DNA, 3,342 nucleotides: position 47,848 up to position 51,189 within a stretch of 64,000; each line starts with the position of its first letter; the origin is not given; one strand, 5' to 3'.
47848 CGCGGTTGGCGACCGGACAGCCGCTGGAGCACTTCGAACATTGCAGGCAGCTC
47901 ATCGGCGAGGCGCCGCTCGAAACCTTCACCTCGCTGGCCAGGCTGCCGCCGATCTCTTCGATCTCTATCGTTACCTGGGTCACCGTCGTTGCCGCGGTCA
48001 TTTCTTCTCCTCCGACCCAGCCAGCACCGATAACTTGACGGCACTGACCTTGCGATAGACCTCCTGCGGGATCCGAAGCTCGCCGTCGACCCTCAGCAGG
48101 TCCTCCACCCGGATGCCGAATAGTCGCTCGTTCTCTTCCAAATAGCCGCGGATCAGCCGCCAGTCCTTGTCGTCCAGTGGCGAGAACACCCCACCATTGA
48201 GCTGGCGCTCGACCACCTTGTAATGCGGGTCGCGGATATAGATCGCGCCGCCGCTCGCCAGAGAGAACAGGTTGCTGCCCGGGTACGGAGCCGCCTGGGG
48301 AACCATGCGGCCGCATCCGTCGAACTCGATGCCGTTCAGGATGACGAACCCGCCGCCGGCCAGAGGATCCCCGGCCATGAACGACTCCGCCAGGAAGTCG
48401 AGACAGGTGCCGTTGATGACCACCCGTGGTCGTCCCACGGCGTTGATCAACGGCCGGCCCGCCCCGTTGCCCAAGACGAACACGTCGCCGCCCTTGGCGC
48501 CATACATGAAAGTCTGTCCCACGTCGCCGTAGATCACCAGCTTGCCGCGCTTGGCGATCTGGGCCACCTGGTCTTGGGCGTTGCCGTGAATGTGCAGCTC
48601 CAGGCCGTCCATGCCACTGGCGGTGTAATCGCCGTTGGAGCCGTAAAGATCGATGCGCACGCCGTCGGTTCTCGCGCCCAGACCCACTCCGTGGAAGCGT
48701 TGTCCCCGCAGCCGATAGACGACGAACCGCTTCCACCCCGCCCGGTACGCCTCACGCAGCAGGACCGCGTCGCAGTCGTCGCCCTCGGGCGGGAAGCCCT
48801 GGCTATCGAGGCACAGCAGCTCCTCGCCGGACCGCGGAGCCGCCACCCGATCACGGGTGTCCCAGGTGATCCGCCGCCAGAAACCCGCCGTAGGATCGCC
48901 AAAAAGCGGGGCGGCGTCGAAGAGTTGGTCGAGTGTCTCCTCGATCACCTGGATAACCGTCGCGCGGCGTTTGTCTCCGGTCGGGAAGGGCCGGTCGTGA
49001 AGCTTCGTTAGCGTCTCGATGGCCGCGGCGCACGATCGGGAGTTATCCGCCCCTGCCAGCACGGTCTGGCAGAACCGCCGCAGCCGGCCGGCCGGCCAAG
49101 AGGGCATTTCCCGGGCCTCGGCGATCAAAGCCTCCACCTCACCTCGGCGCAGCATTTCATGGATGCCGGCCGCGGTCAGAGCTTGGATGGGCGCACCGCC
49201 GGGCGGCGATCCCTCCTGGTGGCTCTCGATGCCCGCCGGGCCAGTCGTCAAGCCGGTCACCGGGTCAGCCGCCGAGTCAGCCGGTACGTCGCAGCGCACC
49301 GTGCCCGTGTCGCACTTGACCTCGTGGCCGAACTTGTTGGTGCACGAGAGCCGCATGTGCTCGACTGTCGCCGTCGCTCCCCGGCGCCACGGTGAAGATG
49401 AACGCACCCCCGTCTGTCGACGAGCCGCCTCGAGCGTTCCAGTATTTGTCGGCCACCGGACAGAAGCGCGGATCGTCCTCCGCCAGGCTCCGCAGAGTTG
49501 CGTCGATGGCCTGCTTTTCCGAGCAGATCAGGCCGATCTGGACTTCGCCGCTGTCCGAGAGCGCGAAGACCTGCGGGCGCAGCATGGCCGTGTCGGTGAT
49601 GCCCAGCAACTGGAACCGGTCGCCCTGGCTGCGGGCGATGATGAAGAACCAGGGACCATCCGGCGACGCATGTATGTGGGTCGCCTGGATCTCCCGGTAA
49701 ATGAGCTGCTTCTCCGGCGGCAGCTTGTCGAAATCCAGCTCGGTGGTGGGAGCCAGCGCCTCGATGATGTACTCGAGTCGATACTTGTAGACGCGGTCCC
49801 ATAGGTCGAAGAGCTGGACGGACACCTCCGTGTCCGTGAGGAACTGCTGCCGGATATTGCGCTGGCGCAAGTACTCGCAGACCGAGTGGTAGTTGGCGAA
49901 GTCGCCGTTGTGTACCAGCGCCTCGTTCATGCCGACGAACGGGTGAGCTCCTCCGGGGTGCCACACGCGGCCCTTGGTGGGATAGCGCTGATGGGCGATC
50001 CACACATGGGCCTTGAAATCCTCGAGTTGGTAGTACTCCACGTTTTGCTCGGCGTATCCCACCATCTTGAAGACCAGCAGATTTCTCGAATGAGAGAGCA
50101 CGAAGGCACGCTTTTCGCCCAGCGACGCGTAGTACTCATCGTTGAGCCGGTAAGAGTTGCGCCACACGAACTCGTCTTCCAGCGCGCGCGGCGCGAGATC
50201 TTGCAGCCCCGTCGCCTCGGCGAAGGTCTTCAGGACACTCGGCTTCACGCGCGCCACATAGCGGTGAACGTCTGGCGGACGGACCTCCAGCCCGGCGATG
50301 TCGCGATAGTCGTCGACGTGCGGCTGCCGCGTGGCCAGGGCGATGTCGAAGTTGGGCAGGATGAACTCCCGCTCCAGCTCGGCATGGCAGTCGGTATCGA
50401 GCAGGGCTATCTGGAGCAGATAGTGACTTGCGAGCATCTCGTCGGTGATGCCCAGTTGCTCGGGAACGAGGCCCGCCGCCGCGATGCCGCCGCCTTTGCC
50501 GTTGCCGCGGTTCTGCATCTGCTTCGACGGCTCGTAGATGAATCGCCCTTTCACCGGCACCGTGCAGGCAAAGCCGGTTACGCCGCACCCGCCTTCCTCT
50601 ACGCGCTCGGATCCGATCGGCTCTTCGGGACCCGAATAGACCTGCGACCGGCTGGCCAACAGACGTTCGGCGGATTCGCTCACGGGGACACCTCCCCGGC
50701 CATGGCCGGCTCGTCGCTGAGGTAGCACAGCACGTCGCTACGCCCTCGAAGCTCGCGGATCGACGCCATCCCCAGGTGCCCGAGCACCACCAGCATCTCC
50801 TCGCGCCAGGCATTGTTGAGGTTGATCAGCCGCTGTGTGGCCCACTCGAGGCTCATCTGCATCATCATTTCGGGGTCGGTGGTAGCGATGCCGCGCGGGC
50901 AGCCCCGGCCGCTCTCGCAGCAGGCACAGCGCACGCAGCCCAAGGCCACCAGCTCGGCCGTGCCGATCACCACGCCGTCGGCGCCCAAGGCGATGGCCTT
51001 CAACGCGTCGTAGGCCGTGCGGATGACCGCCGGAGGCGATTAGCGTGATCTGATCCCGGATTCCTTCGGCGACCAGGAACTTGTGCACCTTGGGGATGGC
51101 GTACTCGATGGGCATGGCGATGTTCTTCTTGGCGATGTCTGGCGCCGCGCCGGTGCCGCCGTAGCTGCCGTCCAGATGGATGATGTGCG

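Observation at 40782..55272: Eleven-gene, translationally coupled operon joining MetF/MetV-HdrCBA-MvhD to a complete but disassembled glutamate-synthase-like module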

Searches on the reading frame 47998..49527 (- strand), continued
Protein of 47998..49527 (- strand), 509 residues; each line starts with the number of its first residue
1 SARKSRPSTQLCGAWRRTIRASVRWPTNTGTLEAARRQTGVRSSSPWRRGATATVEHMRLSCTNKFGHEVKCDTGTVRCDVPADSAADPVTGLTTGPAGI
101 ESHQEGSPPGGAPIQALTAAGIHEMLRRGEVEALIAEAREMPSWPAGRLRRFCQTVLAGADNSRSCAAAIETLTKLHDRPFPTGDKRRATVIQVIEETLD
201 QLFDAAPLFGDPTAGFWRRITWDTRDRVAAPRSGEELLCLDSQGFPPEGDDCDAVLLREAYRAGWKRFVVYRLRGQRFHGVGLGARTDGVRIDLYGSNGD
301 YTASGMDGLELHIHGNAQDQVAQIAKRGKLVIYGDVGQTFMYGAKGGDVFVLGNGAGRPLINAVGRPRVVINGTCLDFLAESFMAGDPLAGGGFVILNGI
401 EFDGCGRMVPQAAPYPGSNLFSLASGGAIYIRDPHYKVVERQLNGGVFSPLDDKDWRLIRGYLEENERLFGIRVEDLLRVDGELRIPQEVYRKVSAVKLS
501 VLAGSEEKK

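Call 70: search_protein_families(library=pfam, proteins=[L038:12515-13471:+, L038:13561-14184:+, L038:14184-16013:+, L038:5499-6731:-, L049:12474-12830:+, L049:12887-13465:+, L049:13479-14117:+, L049:6146-6808:+, L040:12585-13670:+, L040:4811-6076:+], max_evalue=0.0001)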
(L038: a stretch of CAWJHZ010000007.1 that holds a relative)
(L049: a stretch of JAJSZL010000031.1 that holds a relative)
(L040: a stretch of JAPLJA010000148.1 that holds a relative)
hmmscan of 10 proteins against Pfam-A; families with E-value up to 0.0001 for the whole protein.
L038:12515-13471:+ (319 aa): 1 family
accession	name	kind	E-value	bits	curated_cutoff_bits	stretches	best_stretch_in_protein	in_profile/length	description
PF00248.27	Aldo_ket_red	-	2.9e-78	263.3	24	1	16-316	2-290/291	Aldo/keto reductase family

L038:13561-14184:+ (208 aa): 1 family
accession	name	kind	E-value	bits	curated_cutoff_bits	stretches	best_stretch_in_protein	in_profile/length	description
PF00440.29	TetR_N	-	4.9e-16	58.7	24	1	32-78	1-47/47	Bacterial regulatory proteins, tetR family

L038:14184-16013:+ (610 aa): 2 families
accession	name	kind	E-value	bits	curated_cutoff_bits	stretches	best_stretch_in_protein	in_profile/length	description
PF00654.25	Voltage_CLC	-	2.4e-94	316.8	24.8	1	96-441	1-345/346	Voltage gated chloride channel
PF00571.33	CBS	-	3.3e-25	88.6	24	2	474-527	1-55/57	CBS domain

L038:5499-6731:- (411 aa): 4 families
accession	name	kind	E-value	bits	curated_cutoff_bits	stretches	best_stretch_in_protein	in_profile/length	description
PF00108.29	Thiolase_N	-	1.7e-66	224.7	26.4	1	12-275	2-258/260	Thiolase, N-terminal domain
PF02803.24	Thiolase_C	-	6.5e-44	148.9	27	1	284-409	1-123/123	Thiolase, C-terminal domain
PF00109.32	ketoacyl-synt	-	3.8e-05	23.8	20.8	0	91-129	170-208/252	Beta-ketoacyl synthase, N-terminal domain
PF22691.2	Thiolase_C_1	-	4.2e-05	23.8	28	0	310-350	23-63/144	Thiolase C-terminal domain-like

L049:12474-12830:+ (119 aa): 2 families
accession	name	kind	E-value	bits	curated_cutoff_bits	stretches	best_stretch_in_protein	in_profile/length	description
PF07690.21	MFS_1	-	7.2e-13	48.6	33.4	1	9-79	2-73/347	Major Facilitator Superfamily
PF01306.25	LacY_symp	-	3.1e-05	23.4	24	0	8-74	12-79/413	LacY proton/sugar symporter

L049:12887-13465:+ (193 aa): 1 family
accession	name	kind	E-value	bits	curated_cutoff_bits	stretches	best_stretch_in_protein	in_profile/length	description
PF01066.26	CDP-OH_P_transf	-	9.2e-15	55.8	22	1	23-166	3-143/152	CDP-alcohol phosphatidyltransferase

L049:13479-14117:+ (213 aa): 1 family
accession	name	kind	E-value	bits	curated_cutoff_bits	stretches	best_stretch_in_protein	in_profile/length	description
PF00596.27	Aldolase_II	-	1.5e-46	159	22.2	1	13-185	2-182/183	Class II Aldolase and Adducin N-terminal domain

L049:6146-6808:+ (221 aa): 1 family
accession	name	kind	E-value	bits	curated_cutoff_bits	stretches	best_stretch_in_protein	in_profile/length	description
PF01048.26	PNP_UDP_1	-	2e-16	60.5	25.1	1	66-214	60-227/233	Phosphorylase superfamily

L040:12585-13670:+ (362 aa): 3 families
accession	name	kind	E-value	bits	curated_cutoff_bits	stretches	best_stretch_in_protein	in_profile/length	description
PF00117.34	GATase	-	2.6e-57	194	22.8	1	182-359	2-190/190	Glutamine amidotransferase class-I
PF00988.28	CPSase_sm_chain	-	4.1e-57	191.9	27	1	5-130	1-126/126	Carbamoyl-phosphate synthase small chain, CPSase domain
PF07722.19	Peptidase_C26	-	7.7e-09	36.1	20.5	1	246-270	104-128/219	Peptidase C26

L040:4811-6076:+ (422 aa): 2 families
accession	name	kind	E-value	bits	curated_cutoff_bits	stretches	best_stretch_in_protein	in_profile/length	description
PF00120.29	Gln-synt_C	-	1.9e-119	399.2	24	1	106-418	2-344/344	Glutamine synthetase, catalytic domain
PF03951.24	Gln-synt_N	-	5.9e-33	112.8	33.4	1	17-99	1-82/82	Glutamine synthetase, beta-Grasp domain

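Call 76: search_protein_families(library=ncbifam, proteins=[L040:4811-6076:+, L045:3337-4668:+, L067:2362-3861:+, L061:1858-4227:-, P0025, L002:7091-8737:+, L002:5883-7091:+, L002:4503-5390:+, L002:16325-16990:+], max_evalue=0.00001)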
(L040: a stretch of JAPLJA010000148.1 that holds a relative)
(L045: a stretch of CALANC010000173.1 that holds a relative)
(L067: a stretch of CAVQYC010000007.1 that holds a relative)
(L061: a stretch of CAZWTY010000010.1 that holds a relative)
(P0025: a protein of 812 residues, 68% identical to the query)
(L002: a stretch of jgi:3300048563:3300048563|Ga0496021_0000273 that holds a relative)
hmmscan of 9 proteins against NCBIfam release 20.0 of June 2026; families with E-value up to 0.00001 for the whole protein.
L040:4811-6076:+ (422 aa): 5 families
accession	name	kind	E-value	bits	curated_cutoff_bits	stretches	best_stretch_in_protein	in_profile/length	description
TIGR00653.1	GlnA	equivalog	6e-151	503.2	429.15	2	141-381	164-402/462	type I glutamate--ammonia ligase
NF007006.0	PRK09469.1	equivalog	1.4e-93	314.1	845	2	148-379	177-406/469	glutamate--ammonia ligase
TIGR03105.1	gln_synth_III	equivalog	6.8e-85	285.2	469.6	1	11-419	3-434/435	type III glutamate--ammonia ligase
NF045547.1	GGputSyn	equivalog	6.4e-78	262.4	650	1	7-380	3-384/438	gamma-glutamylputrescine synthetase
NF041605.1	gln_syn_GlnII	equivalog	3.5e-13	49.4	500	1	49-349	34-325/333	glutamine synthetase GlnII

L045:3337-4668:+ (444 aa): 5 families
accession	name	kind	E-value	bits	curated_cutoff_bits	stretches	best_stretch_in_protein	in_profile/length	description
TIGR00653.1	GlnA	equivalog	6.3e-166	552.6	429.15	2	142-441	163-461/462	type I glutamate--ammonia ligase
NF007006.0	PRK09469.1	equivalog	7.6e-97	324.8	845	2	141-440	168-466/469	glutamate--ammonia ligase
TIGR03105.1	gln_synth_III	equivalog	2.7e-96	322.7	469.6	1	14-441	3-434/435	type III glutamate--ammonia ligase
NF045547.1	GGputSyn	equivalog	3.2e-92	309.6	650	1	9-434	2-436/438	gamma-glutamylputrescine synthetase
NF041605.1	gln_syn_GlnII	equivalog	2.7e-12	46.5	500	1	53-350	35-324/333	glutamine synthetase GlnII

L067:2362-3861:+ (500 aa): 5 families
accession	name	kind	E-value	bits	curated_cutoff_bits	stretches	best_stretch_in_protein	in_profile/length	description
TIGR00653.1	GlnA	equivalog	7.1e-195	648.1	429.15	1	28-499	2-462/462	type I glutamate--ammonia ligase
NF007006.0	PRK09469.1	equivalog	2.8e-173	576.8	845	1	26-499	3-468/469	glutamate--ammonia ligase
TIGR03105.1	gln_synth_III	equivalog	9.6e-70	235.2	469.6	1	222-479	161-416/435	type III glutamate--ammonia ligase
NF045547.1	GGputSyn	equivalog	2.2e-63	214.5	650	1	205-479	152-425/438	gamma-glutamylputrescine synthetase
NF041605.1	gln_syn_GlnII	equivalog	3.3e-16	59.3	500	1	227-406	156-325/333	glutamine synthetase GlnII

L061:1858-4227:- (790 aa): 4 families
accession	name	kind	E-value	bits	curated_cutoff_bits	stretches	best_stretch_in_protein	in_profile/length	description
TIGR00653.1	GlnA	equivalog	6.4e-16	58.1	429.15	1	279-471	117-316/462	type I glutamate--ammonia ligase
TIGR03105.1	gln_synth_III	equivalog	1.6e-12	46.7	469.6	1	336-469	157-289/435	type III glutamate--ammonia ligase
NF045547.1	GGputSyn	equivalog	7.6e-10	38.1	650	1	339-468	168-292/438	gamma-glutamylputrescine synthetase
NF007006.0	PRK09469.1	equivalog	1.1e-09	37.4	845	1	345-470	199-320/469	glutamate--ammonia ligase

P0025 (812 aa): 4 families
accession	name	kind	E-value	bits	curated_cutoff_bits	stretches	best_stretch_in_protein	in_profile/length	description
TIGR01135.1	glmS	equivalog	2.8e-09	36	418.05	1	145-238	39-133/607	glutamine--fructose-6-phosphate transaminase (isomerizing)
NF001484.0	PRK00331.1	subfamily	5.5e-09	34.9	381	1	145-239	40-135/601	isomerizing glutamine--fructose-6-phosphate transaminase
TIGR01134.1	purF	equivalog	7.4e-08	32.2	350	1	144-238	38-135/432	amidophosphoribosyltransferase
TIGR03122.1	one_C_dehyd_C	equivalog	1.8e-06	27.4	130.65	1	598-690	84-182/260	formylmethanofuran dehydrogenase subunit C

L002:7091-8737:+ (549 aa): 2 families
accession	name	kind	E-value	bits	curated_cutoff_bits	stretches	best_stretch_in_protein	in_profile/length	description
NF008730.0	PRK11750.1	equivalog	4.3e-60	203.3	1047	1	210-525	864-1178/1490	glutamate synthase large subunit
TIGR02151.1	IPP_isom_2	equivalog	5.8e-08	32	281.3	1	393-438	240-285/338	type 2 isopentenyl-diphosphate Delta-isomerase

L002:5883-7091:+ (403 aa): 0 families

L002:4503-5390:+ (296 aa): 3 families
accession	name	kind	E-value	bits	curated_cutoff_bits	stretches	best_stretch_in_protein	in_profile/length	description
NF006396.0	PRK08645.1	equivalog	1e-39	136.2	453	1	3-279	313-586/611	bifunctional homocysteine S-methyltransferase/methylenetetrahydrofolate reductase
TIGR00676.1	fadh2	equivalog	6.2e-14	52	293.7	1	54-292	43-272/275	methylenetetrahydrofolate reductase [NAD(P)H]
TIGR00677.1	fadh2_euk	equivalog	2.8e-12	46.6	310.05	1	161-296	142-277/281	methylenetetrahydrofolate reductase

L002:16325-16990:+ (222 aa): 0 families

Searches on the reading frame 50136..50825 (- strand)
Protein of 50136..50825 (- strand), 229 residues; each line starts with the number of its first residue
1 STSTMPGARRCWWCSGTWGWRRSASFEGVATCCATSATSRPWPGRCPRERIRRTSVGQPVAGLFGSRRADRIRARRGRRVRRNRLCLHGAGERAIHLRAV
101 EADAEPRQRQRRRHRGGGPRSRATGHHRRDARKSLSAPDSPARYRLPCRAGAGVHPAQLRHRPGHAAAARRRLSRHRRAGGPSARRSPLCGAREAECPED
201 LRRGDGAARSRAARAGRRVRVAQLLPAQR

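Call 7: search_protein_families(library=pfam, proteins=[window:50136-50825:-], max_evalue=0.1)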
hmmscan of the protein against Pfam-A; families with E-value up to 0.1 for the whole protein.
window:50136-50825:- (229 aa): 0 families

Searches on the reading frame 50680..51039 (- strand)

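Call 7: search_protein_families(library=pfam, proteins=[window:50680-51039:-], max_evalue=0.1)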
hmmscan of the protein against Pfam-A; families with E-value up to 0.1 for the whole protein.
window:50680-51039:- (119 aa): 2 families
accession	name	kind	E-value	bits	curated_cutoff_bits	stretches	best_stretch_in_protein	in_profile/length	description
PF01645.23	Glu_synthase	-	3.1e-20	73.1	20.4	1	6-91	284-368/369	Conserved region in glutamate synthase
PF01070.24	FMN_dh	-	0.0011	18.5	24.9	1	6-35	282-311/350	FMN-dependent dehydrogenase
